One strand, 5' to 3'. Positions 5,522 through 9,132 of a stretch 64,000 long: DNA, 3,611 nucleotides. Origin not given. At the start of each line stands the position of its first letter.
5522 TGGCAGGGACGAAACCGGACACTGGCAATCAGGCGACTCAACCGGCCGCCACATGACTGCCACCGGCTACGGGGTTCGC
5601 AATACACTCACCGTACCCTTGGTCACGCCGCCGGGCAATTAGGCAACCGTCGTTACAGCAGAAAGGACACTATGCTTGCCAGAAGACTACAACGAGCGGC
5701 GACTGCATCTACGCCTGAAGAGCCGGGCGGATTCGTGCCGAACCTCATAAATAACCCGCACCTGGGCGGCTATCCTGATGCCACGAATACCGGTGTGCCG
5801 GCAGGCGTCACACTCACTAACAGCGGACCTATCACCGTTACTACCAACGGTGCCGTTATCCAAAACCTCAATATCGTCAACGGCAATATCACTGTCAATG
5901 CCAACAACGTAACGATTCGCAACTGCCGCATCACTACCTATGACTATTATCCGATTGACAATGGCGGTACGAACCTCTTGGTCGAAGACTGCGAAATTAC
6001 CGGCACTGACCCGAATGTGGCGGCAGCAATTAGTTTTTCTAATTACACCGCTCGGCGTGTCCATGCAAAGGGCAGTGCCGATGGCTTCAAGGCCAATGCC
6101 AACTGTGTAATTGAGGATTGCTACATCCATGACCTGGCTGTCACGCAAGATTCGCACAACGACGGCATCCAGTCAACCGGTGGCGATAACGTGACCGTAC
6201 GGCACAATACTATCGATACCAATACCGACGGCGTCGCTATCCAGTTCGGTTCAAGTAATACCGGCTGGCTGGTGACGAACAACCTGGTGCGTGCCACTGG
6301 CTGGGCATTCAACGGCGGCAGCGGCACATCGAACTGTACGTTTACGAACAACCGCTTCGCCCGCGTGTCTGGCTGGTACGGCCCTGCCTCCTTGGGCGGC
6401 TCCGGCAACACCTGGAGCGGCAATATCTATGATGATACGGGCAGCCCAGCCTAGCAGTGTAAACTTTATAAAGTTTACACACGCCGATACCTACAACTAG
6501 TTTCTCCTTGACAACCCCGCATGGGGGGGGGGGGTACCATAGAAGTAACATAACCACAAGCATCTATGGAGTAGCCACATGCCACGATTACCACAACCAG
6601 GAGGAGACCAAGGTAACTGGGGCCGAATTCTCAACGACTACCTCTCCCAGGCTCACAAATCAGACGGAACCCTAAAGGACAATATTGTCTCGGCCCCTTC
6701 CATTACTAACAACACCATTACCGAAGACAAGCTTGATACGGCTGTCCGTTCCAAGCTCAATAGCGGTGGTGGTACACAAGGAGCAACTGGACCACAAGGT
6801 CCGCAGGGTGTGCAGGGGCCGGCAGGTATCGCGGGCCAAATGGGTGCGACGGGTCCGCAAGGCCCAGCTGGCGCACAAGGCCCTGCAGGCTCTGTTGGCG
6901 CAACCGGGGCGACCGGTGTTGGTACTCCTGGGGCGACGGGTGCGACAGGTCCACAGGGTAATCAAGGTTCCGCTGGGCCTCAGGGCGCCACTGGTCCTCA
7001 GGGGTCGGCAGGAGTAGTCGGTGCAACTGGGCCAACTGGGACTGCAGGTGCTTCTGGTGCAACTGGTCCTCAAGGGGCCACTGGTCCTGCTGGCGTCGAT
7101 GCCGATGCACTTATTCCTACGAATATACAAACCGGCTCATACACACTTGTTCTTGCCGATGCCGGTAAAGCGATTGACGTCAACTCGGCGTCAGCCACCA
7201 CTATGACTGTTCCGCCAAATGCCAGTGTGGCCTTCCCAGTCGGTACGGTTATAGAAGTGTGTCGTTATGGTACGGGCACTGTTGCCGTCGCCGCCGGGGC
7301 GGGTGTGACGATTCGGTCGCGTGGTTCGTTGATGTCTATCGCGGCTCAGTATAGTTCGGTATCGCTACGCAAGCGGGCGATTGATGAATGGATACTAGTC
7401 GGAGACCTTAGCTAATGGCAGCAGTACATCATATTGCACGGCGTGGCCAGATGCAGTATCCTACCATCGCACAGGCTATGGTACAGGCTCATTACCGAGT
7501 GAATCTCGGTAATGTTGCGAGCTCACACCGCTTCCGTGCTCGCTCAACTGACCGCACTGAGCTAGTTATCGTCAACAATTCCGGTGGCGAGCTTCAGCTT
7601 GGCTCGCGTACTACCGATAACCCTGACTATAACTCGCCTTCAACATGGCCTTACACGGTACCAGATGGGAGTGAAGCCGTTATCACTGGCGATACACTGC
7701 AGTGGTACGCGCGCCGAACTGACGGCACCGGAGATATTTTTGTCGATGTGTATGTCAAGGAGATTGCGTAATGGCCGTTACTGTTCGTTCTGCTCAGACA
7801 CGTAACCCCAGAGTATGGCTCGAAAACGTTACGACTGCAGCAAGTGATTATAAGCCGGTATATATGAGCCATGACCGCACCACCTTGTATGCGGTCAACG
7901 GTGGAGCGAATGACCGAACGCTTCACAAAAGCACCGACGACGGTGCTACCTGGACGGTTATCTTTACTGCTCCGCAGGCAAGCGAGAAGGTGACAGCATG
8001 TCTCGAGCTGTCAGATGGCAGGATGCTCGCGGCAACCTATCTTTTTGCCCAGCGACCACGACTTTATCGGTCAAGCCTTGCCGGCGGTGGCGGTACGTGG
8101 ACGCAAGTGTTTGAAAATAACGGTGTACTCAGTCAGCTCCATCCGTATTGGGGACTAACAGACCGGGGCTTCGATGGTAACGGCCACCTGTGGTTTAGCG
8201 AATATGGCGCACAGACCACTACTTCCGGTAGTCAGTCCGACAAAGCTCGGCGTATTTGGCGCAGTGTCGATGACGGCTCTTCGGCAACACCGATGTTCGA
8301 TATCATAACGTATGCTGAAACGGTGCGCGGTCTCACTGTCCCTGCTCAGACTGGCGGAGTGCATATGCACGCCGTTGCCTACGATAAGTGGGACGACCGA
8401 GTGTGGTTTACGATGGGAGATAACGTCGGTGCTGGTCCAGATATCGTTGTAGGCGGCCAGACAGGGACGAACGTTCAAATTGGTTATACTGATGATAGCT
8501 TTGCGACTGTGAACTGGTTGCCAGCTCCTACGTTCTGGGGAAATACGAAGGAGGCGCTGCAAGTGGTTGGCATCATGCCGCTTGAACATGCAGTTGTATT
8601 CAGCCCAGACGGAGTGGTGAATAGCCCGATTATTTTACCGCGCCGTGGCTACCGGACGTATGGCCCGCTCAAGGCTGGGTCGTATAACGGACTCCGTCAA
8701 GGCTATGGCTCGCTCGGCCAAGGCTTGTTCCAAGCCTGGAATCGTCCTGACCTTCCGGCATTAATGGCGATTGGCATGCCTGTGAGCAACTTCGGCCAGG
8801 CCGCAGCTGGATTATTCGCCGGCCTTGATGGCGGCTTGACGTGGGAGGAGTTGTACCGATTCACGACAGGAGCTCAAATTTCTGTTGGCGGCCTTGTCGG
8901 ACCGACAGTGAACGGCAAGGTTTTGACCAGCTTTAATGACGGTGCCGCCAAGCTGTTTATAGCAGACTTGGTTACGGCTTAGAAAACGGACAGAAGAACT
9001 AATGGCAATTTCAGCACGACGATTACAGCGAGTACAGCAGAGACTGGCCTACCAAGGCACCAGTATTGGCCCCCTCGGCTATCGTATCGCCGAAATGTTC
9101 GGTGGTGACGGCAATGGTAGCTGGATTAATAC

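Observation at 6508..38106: Seven promoters with a G10-G12 homopolymer inside the -35/-10 spacer: candidate slipped-strand phase-variation switches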

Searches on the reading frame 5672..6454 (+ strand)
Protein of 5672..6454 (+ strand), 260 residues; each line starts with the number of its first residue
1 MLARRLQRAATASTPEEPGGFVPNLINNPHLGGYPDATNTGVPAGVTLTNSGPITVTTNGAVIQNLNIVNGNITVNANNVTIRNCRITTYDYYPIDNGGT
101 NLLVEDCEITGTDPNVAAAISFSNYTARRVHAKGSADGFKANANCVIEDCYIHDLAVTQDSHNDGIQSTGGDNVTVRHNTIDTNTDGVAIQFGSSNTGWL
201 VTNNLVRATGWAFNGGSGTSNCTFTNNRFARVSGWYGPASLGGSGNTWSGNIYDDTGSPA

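Call 9: find_encoding_contigs(protein=window:5672-6454:+, flank=10000, max_places=10)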
Protein window:5672-6454:+ (260 aa): no gene with exactly this product is on record in the collection.

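Call 56: search_protein_families(library=pfam, proteins=[window:5672-6454:+], max_evalue=0.01)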
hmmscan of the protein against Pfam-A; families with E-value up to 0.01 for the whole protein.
window:5672-6454:+ (260 aa): 1 family
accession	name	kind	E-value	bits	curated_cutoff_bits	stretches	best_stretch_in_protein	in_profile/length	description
PF13229.12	Beta_helix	-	4.9e-13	49.5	25.9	2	58-204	30-156/158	Right handed beta helix region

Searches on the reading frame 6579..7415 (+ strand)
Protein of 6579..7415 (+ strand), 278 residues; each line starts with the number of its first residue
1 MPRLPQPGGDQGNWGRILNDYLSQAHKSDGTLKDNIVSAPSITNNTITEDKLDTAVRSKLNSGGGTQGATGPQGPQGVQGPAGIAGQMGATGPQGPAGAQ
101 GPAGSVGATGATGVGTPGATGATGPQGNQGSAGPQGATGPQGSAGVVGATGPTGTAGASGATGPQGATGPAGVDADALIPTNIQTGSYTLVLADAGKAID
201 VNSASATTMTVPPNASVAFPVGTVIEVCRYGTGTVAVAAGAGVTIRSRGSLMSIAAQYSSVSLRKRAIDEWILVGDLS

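Call 7: search_protein_families(library=pfam, proteins=[window:6579-7415:+], max_evalue=0.01)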
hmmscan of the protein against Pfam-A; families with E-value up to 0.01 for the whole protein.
window:6579-7415:+ (278 aa): 1 family
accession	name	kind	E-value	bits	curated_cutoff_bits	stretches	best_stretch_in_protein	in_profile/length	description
PF01391.23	Collagen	-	1.3e-14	54.1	27.2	2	115-172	1-58/60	Collagen triple helix repeat (20 copies)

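Call 44: search_protein_families(library=phrogs, proteins=[window:6579-7415:+], max_evalue=0.001)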
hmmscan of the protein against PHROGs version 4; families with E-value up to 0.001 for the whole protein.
window:6579-7415:+ (278 aa): 40 families (the best 25 are shown)
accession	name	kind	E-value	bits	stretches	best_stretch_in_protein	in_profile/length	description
phrog_6320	-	tail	8.9e-33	115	1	39-172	57-209/745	tail fiber protein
phrog_5073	-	tail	2.9e-30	106.8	2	65-146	279-361/519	tail fiber protein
phrog_8780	-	tail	3.6e-29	102.5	1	173-277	651-755/755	minor tail protein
phrog_819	-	tail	7.7e-26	91.5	1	56-175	469-589/1024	tail protein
phrog_21510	-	unknown function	7.1e-23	82.1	1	172-277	448-553/555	-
phrog_18179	-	head and packaging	3.7e-22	80.2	1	158-277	360-480/482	virion structural protein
phrog_366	-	tail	1.5e-17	65.2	2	117-189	335-388/474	tail fiber protein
phrog_34255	-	unknown function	3.5e-17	62.5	1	23-216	296-483/1044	-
phrog_1806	-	tail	5.3e-17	63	1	64-216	111-269/276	collagen like minor tail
phrog_8745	-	tail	7.4e-16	57.7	1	63-182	1378-1537/1803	tail fiber protein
phrog_3420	-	unknown function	8.6e-16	57.7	1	64-176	136-323/929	-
phrog_29268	-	unknown function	7.3e-15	55.1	1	45-176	386-512/653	-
phrog_21978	-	unknown function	1.2e-14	55.7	1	182-277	127-217/220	-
phrog_10972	-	tail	7.2e-14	53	1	44-133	136-223/343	tail fiber protein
phrog_28263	-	tail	1.8e-11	43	1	65-174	502-744/1400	tail fiber protein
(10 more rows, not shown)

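Call 45: search_dna_similar(query=window:6579-7415:+, collection=phages, mode=protein, max_rows=12)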
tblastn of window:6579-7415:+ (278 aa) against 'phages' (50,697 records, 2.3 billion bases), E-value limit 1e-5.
Records with a match: 230; places in all: 230; records where one place covers at least 80% of the query: 0.
Best place of each record, by identity: 60-80% 4; <60% 226.
By first word of the organism name: Gordonia 223; PinkBerry-associated 1; Alphaproteobacteria 1; Variovorax 1; Streptomyces 1; Shewanella 1; Actinomycetia 1; Limnohabitans 1.
By host as written in the record: Gordonia terrae 3612 188; Gordonia rubripertincta NRRL B-16540 14; Gordonia terrae CAG3 10; - 6; Gordonia rubripertincta NRRL B-16540 SEA 4; Gordonia rubripertincta Grub38 2; Gordonia terrae NRRL B-16283 1; Gordonia terrae ATCC 3612 1; and 4 more.
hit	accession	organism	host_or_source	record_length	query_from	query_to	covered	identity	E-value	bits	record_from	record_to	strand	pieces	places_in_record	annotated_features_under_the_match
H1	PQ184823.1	Gordonia phage RiverRaider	Gordonia terrae CAG3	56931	174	278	38%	57.1%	6e-23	103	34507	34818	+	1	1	40: hypothetical protein | 41: hypothetical protein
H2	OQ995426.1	Gordonia Phage SchottB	Gordonia terrae 3612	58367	182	278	35%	58.8%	5e-19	92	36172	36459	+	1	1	38: hypothetical protein | 39: hypothetical protein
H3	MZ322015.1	Gordonia phage Fitzgerald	Gordonia terrae 3612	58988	187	278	33%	60.9%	3e-20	96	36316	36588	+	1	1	38: minor tail protein | 39: hypothetical protein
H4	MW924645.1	Gordonia phage Sanjuju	Gordonia terrae 3612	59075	187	278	33%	60.9%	3e-20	96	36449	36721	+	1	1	38: minor tail protein | 39: hypothetical protein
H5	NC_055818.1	Gordonia phage Jabberwocky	Gordonia terrae 3612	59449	187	278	33%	60.9%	3e-20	96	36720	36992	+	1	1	38: minor tail protein | 39: minor tail protein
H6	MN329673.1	Gordonia phage Jabberwocky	Gordonia terrae 3612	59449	187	278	33%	60.9%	3e-20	96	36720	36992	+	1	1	38: minor tail protein | 39: hypothetical protein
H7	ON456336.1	Gordonia Phage StorminNorm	Gordonia terrae 3612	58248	182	278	35%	57.7%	2e-19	94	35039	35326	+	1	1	39: minor tail protein | 40: hypothetical protein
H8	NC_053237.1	Gordonia phage Ashertheman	Gordonia terrae 3612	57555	182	278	35%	57.7%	3e-19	93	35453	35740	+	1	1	40: minor tail protein | 41: hypothetical protein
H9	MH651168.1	Gordonia phage Ashertheman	Gordonia terrae 3612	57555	182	278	35%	57.7%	3e-19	93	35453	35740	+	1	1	40: hypothetical protein | 41: hypothetical protein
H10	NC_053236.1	Gordonia phage YorkOnyx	Gordonia terrae 3612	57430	182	278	35%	57.7%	4e-19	93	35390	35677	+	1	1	40: minor tail protein | 41: minor tail protein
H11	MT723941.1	Gordonia phage YorkOnyx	Gordonia terrae 3612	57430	182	278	35%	57.7%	4e-19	93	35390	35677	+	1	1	40: minor tail protein | 41: hypothetical protein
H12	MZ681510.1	Gordonia phage Baddon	Gordonia terrae 3612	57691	182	278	35%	57.7%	7e-19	92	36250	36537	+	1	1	39: minor tail protein | 40: hypothetical protein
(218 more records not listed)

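Call 82: get_annotated_region(hit=H3, flank=2500)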
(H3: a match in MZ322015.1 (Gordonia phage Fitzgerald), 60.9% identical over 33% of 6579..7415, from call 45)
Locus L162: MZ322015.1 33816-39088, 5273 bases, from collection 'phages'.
description: Gordonia phage Fitzgerald, complete genome.
organism: Gordonia phage Fitzgerald (NCBI taxid 2851097)
taxonomy: Viruses; Duplodnaviria; Heunggongvirae; Uroviricota; Caudoviricetes; Vividuovirus
host: Gordonia terrae 3612; source: soil; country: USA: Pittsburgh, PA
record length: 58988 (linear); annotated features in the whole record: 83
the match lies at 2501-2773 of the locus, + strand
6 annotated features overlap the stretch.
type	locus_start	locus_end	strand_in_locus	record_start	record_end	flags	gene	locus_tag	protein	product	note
CDS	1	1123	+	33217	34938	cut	35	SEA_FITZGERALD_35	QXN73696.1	minor tail protein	-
CDS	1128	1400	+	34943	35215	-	36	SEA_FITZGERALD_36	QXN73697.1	hypothetical protein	-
CDS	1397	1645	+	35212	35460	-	37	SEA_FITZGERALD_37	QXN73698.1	hypothetical protein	-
CDS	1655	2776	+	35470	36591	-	38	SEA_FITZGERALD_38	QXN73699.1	minor tail protein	-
CDS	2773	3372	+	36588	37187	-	39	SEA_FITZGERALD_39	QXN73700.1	hypothetical protein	-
CDS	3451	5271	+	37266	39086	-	40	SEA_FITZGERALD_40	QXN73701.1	lysin A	-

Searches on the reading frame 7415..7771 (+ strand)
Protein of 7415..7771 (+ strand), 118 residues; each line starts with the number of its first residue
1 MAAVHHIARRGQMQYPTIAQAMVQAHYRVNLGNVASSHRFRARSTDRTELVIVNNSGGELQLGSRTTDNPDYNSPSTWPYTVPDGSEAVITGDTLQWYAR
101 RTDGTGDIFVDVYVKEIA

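Call 7: search_protein_families(library=pfam, proteins=[window:7415-7771:+], max_evalue=0.01)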
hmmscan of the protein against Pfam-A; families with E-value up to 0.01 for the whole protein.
window:7415-7771:+ (118 aa): 0 families

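Call 35: find_encoding_contigs(protein=window:7415-7771:+, flank=6000, max_places=10)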
Protein window:7415-7771:+ (118 aa): no gene with exactly this product is on record in the collection.

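Call 44: search_protein_families(library=phrogs, proteins=[window:7415-7771:+], max_evalue=0.001)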
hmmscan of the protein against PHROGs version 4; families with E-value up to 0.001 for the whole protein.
window:7415-7771:+ (118 aa): 0 families

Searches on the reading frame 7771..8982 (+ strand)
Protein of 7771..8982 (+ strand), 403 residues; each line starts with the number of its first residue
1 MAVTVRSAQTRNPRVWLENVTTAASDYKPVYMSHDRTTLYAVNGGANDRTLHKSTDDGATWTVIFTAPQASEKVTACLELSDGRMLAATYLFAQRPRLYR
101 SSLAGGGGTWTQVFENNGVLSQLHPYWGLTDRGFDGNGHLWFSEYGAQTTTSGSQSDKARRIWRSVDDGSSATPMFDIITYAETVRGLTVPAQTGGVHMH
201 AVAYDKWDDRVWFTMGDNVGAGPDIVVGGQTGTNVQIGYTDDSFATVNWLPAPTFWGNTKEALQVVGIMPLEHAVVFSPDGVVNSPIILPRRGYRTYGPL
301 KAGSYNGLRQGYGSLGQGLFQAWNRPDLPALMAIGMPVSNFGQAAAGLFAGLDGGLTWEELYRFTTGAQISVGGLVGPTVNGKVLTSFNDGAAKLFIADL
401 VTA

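Call 7: search_protein_families(library=pfam, proteins=[window:7771-8982:+], max_evalue=0.01)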
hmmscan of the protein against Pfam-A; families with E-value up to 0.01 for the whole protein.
window:7771-8982:+ (403 aa): 0 families

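Call 11: find_homologous_proteins(query=window:7771-8982:+)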
Query window:7771-8982:+ (403 aa): 8 proteins with E <= 0.001 among 7503 candidates.
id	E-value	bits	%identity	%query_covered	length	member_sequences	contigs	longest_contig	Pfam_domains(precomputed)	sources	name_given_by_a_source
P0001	4.7e-260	880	95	100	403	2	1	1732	-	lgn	-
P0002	5.0e-194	663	72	100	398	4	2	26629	-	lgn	-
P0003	1.0e-189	649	71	100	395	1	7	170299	-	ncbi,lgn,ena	-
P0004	1.5e-189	648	70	100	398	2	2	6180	-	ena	-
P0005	1.8e-188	645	69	99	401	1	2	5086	-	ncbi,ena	-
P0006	5.9e-175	600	67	100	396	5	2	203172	-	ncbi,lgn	-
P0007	3.1e-173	594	66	100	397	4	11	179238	-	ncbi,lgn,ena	-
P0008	4.8e-24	103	31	91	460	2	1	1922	PF15902.13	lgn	-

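Call 12: find_encoding_contigs(protein=P0003, flank=10000, max_places=7)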
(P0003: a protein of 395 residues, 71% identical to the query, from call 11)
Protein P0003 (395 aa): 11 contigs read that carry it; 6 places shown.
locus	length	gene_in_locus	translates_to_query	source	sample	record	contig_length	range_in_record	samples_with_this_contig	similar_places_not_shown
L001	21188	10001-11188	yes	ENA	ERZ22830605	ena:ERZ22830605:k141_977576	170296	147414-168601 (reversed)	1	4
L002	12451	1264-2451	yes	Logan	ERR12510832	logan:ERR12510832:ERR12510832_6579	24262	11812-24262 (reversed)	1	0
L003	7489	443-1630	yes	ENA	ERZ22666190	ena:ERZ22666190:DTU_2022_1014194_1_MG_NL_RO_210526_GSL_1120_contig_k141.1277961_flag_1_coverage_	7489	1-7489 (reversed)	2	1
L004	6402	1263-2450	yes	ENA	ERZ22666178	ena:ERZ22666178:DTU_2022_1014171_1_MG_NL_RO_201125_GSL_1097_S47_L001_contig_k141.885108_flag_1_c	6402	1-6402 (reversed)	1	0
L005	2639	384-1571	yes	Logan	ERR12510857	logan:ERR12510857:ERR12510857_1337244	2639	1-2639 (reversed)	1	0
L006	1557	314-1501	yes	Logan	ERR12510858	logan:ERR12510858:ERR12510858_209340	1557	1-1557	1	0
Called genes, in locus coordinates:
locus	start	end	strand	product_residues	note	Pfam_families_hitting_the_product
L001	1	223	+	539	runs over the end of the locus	PF03009:GDPD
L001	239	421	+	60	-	-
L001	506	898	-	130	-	-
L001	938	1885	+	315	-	PF00149:Metallophos (weak)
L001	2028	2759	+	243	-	PF01471:PG_binding_1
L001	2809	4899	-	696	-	-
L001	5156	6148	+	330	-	PF01391:Collagen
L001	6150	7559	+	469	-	PF15902:Sortilin-Vps10 (faint)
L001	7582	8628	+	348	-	-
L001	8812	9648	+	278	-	PF01391:Collagen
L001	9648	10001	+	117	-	-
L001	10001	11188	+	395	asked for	-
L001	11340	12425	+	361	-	-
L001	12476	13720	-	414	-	PF00150:Cellulase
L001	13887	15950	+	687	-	PF17164:DUF5122 (faint), PF12768:Rax2 (weak), PF17996:CE2_N (weak)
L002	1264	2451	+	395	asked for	-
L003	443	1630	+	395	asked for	-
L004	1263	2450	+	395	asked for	-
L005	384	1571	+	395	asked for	-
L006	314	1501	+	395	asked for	-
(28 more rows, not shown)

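Call 13: find_encoding_contigs(protein=P0007, flank=10000, max_places=10)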
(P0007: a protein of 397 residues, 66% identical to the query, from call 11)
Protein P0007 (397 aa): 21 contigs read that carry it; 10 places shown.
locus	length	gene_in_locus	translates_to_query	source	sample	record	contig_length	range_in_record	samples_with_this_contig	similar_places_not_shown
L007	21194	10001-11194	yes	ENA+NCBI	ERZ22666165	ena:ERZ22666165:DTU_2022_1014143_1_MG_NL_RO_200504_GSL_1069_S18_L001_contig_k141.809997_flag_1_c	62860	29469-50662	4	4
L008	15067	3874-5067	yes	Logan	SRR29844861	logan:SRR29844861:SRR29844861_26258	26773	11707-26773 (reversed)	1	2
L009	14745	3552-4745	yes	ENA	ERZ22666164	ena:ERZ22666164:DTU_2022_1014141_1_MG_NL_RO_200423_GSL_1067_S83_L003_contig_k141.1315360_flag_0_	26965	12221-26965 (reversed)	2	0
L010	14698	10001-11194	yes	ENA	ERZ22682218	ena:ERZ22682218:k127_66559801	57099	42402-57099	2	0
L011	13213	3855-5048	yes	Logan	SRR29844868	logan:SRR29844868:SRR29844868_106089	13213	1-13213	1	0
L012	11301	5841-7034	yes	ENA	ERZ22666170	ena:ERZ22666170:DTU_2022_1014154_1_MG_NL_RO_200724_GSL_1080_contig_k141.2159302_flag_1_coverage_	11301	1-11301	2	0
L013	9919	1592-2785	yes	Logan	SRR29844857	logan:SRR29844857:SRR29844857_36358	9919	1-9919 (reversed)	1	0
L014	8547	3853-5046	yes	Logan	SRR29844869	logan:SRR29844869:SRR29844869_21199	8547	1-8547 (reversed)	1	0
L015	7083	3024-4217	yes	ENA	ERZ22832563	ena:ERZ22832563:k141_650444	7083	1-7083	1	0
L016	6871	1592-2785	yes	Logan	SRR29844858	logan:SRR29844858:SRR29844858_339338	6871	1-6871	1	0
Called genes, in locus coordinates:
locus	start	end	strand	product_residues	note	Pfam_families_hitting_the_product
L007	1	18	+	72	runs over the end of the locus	PF07866:DUF1653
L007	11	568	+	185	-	PF01725:Ham1p_like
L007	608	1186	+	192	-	-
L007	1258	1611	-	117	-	-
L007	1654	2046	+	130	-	PF09656:PGPGW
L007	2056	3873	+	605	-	PF00664:ABC_membrane (weak), PF09818:ABC_ATPase (faint), PF00005:ABC_tran, PF02463:SMC_N (faint)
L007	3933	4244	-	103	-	PF00076:RRM_1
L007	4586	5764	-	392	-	-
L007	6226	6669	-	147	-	-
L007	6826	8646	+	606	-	PF00009:GTP_EFTU, PF01926:MMR_HSR1 (faint), PF03144:GTP_EFTU_D2, PF22042:EF-G_D2 (weak), PF00679:EFG_C, PF21018:BipA_C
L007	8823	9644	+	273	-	PF01391:Collagen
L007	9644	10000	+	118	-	-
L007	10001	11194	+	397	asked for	-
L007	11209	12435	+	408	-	PF00150:Cellulase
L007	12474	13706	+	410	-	-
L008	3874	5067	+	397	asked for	-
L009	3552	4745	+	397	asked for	-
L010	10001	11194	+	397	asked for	-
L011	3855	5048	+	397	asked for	-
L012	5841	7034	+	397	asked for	-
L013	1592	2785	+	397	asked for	-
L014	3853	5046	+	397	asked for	-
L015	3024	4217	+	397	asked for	-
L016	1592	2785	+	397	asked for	-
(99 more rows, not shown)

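Call 23: find_encoding_contigs(protein=P0006, flank=10000, max_places=6)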
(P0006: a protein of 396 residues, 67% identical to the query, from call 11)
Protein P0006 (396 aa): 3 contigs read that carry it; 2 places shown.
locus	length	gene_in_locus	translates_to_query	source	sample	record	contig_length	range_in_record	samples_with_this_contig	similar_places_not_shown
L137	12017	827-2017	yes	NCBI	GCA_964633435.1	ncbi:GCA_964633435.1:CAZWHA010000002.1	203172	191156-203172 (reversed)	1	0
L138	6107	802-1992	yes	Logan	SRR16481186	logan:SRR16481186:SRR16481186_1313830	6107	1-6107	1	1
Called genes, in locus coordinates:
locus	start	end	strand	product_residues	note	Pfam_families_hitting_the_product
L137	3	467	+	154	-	?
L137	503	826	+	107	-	-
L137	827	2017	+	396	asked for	-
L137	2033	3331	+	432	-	-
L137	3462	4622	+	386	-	PF00150:Cellulase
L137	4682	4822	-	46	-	-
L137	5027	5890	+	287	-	-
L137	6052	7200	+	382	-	PF00150:Cellulase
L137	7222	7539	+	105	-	PF02686:GatC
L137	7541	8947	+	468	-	PF01425:Amidase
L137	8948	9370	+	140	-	-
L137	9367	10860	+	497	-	PF02934:GatB_N, PF02637:GatB_Yqey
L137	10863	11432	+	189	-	PF00293:NUDIX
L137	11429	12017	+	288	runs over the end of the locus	PF00483:NTP_transferase, PF12804:NTP_transf_3 (faint)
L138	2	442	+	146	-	?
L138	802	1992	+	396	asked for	-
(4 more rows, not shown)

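Call 24: find_encoding_contigs(protein=P0002, flank=10000, max_places=6)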
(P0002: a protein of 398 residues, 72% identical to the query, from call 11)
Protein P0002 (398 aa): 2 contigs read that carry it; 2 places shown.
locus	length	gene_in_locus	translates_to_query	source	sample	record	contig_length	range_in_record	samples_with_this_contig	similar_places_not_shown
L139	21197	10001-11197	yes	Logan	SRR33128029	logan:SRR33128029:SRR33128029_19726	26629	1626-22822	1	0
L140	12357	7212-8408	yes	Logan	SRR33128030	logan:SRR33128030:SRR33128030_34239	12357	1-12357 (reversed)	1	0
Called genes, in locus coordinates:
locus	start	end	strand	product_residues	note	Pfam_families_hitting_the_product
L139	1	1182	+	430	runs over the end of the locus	-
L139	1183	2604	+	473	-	-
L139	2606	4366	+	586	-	PF07602:DUF1565 (faint), PF22842:Pel9A-like_beta_helix, PF05048:NosD (weak), PF13229:Beta_helix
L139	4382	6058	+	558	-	PF22842:Pel9A-like_beta_helix (weak), PF05048:NosD (weak), PF13229:Beta_helix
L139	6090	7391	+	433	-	-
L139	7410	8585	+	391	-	PF13229:Beta_helix (weak)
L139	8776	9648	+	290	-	PF01391:Collagen (weak)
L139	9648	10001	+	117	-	-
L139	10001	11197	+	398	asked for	-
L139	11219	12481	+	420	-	PF00150:Cellulase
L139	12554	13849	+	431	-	-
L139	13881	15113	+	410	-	PF00150:Cellulase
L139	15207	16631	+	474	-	-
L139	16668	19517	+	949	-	PF17963:Big_9 (weak), PF18911:PKD_4, PF22352:K319L-like_PKD, PF07602:DUF1565 (weak), PF22842:Pel9A-like_beta_helix, PF13229:Beta_helix (weak)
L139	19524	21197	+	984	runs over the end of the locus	PF18911:PKD_4, PF22352:K319L-like_PKD, PF22842:Pel9A-like_beta_helix (weak), PF13229:Beta_helix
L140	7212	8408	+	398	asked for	-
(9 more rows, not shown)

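Call 44: search_protein_families(library=phrogs, proteins=[window:7771-8982:+], max_evalue=0.001)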
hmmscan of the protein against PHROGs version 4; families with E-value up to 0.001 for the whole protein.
window:7771-8982:+ (403 aa): 0 families
